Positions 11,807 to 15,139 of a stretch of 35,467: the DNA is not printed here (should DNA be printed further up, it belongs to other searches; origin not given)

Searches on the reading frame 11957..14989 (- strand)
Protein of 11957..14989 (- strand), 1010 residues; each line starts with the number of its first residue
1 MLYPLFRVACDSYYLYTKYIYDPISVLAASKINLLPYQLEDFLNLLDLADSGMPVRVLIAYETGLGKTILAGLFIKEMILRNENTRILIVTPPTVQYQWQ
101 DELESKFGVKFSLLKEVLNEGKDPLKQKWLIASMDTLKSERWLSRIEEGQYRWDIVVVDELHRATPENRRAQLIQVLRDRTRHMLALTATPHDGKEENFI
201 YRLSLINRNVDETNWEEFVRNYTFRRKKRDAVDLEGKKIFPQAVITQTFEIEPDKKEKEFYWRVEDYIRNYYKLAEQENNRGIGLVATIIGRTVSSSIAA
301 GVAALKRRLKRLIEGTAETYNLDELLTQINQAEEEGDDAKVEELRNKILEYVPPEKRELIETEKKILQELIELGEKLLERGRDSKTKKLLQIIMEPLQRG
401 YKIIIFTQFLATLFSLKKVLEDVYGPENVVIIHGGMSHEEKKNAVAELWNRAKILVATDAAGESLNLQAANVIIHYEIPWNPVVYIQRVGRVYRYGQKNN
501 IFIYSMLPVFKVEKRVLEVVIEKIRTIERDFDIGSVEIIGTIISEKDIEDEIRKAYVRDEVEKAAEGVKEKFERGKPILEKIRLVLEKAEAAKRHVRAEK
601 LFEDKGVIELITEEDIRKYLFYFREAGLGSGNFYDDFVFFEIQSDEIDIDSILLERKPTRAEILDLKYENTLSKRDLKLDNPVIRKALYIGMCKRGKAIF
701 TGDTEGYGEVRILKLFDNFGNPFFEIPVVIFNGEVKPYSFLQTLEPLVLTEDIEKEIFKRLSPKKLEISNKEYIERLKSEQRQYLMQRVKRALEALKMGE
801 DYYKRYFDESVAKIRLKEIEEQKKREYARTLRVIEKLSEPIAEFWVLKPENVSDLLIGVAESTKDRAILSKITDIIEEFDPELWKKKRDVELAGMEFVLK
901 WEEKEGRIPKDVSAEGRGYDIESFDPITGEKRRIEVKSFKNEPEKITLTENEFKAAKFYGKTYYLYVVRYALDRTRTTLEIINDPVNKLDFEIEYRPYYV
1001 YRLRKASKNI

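Call 4: search_protein_families(library=pfam, proteins=[window:11957-14989:-], max_evalue=0.01)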
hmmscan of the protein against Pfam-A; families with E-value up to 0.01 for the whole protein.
window:11957-14989:- (1010 aa): 7 families
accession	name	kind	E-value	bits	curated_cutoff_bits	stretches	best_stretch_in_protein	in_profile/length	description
PF00271.37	Helicase_C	-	5.1e-25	88.3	23.5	1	385-496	2-110/110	Helicase conserved C-terminal domain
PF13020.12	NOV_C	-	2.4e-18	66.4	22.1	1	891-975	2-86/91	Protein NO VEIN, C-terminal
PF04851.21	ResIII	-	1.1e-16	61.7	22.5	1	32-192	2-163/164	Type III restriction enzyme, res subunit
PF00176.29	SNF2-rel_dom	-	2e-14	53.8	24.9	1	57-232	20-205/290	SNF2-related domain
PF00270.35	DEAD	-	6.2e-10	39.5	26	1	56-192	16-161/167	DEAD/DEAH box helicase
PF18766.7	SWI2_SNF2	-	0.00037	20.6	26.7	1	61-230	25-182/221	SWI2/SNF2 ATPase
PF22590.2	Cas3-like_C_2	-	0.0015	19.2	27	1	412-495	14-104/106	CRISPR-associated nuclease/helicase Cas3, C-terminal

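Call 5: search_protein_families(library=padloc, proteins=[window:11957-14989:-], max_evalue=0.01)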
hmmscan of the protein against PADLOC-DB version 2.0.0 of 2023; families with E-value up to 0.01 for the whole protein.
window:11957-14989:- (1010 aa): 59 families (the best 25 are shown)
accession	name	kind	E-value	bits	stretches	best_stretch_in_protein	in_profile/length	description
PDLC00659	HmaA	-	9.3e-86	286.7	2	6-609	77-723/1176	SNF2 helicase / DEAD-box helicase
PDLC02500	BrxHI|BrxHII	-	2.1e-81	272.8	1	31-575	88-655/933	BrxHI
PDLC02621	DrmD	-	1e-79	267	1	30-595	118-728/1040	DrmD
PDLC02504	BrxHI|BrxHII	-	1.8e-67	226.1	1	28-565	104-649/971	BrxHII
PDLC02572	DrmA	-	5.9e-60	201.3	1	32-566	117-697/1043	DrmA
PDLC02632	DrmD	-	4.2e-59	198.6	1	31-525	121-656/662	DrmD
PDLC02620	DrmD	-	1.2e-57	193.7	1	12-546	74-629/1060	DrmD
PDLC02619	DrmD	-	3.4e-43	145.9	2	435-583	473-626/872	DrmD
PDLC02634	DrmD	-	4.5e-39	131.9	1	20-527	78-615/900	DrmD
PDLC02624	DrmD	-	7.4e-39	131.8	1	75-502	2-473/652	DrmD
PDLC02843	DpdE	-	2e-36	123.3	2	329-505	508-673/1091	DpdE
PDLC02623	DrmD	-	2.1e-36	123.1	2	246-574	403-700/1040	DrmD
PDLC02840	DpdE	-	3.1e-33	113.2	2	27-209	153-320/1091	DpdE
PDLC02633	DrmD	-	1.1e-32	110.9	1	36-499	128-632/839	DrmD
PDLC02853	DpdE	-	1.8e-30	103.6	2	27-210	91-287/985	DpdE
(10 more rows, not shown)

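Call 81: search_solved_structures(query=window:11957-14989:-, max_evalue=0.00001)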
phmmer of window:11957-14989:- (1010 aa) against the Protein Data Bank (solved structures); distinct sequences matched with E-value up to 0.00001: 125 (the best 60 are shown).
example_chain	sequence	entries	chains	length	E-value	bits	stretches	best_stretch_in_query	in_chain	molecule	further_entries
8so8_A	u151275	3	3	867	1.8e-30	108.7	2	22-232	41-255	RNA polymerase-associated protein RapA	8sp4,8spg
6bog_A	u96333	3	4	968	2.5e-30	108.2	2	22-232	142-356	RNA polymerase-associated protein RapA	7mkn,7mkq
7m8e_F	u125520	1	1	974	2.5e-30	108.2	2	22-232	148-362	RNA polymerase-associated protein RapA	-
4s20_K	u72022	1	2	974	6.6e-30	106.8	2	22-222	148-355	RNA polymerase-associated protein RapA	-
8t0l_F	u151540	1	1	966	1.6e-29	105.5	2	22-232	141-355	RNA polymerase-associated protein RapA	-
1z63_A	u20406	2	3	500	2.1e-28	101.8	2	370-530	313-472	Helicase of the snf2/rad54 family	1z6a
1z5z_A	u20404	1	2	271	1.2e-18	69.6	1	339-530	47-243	Helicase of the snf2/rad54 family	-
5jxr_A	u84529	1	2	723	2e-17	65.5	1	394-547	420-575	Chromatin-remodeling complex ATPase-like protein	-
6pwf_K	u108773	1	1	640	2e-17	65.4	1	393-542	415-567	chromatin remodeling factor ISWI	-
6iro_L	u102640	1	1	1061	9.5e-17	63.2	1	390-526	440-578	ISWI chromatin-remodeling complex ATPase ISW1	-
6jyl_K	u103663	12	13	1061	9.5e-17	63.2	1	390-526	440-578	ISWI chromatin-remodeling complex ATPase ISW1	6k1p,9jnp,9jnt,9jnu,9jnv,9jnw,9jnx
7x3t_V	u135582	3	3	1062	9.5e-17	63.2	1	390-526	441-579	ISWI chromatin-remodeling complex ATPase ISW1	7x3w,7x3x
9lj2_K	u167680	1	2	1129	1.1e-16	63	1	390-526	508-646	ISWI chromatin-remodeling complex ATPase ISW1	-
6hts_G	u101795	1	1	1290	7e-15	57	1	390-581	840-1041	Chromatin-remodeling ATPase INO80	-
7zi4_G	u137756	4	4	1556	1.1e-14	56.4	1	390-581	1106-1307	Chromatin-remodeling ATPase INO80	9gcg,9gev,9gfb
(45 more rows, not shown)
